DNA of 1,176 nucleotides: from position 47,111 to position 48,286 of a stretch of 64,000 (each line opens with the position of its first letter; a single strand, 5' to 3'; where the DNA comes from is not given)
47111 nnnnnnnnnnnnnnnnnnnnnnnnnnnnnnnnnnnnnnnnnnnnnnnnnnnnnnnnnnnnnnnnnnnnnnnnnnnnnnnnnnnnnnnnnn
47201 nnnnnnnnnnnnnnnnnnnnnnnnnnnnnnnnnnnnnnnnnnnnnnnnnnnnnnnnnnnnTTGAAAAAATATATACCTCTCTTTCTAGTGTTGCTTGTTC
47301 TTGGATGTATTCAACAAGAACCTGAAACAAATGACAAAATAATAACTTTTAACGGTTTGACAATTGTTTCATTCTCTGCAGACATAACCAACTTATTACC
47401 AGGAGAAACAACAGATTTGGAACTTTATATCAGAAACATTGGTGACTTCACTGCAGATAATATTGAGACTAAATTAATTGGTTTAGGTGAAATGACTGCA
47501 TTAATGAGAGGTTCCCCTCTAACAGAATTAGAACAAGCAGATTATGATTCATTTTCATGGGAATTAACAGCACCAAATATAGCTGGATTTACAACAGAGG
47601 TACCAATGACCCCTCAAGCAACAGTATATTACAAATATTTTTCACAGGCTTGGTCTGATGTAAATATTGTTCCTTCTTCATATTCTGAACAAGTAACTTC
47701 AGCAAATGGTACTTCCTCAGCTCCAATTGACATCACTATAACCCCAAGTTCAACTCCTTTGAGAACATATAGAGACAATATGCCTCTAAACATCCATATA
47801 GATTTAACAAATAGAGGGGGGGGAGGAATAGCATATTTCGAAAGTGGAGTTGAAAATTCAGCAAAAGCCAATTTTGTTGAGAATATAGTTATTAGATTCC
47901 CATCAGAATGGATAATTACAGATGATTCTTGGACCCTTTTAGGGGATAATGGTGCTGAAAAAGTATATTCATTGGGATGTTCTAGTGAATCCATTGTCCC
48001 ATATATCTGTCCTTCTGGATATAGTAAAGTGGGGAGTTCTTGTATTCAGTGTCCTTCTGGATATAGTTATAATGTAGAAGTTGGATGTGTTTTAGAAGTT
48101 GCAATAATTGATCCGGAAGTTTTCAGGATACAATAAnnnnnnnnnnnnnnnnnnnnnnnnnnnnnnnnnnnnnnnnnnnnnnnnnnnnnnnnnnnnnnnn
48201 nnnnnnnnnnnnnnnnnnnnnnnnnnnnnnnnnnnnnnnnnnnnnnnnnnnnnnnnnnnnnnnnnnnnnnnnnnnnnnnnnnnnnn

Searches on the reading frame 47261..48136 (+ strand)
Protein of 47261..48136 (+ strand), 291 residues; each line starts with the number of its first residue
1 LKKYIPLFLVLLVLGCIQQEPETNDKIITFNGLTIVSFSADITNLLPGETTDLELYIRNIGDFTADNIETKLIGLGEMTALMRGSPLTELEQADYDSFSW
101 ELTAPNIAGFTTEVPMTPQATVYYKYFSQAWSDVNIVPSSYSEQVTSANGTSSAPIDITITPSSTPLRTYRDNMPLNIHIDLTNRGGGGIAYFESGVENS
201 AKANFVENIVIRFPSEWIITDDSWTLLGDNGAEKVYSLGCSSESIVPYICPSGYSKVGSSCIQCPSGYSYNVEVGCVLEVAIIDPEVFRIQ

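Call 18: search_protein_families(library=pfam, proteins=[window:47261-48136:+], max_evalue=0.1)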
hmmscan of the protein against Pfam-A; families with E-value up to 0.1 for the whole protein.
window:47261-48136:+ (291 aa): 1 family
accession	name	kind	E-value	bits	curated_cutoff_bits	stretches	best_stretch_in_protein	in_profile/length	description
PF07705.17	CARDB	-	0.051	14.2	22.7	0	34-109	5-76/101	CARDB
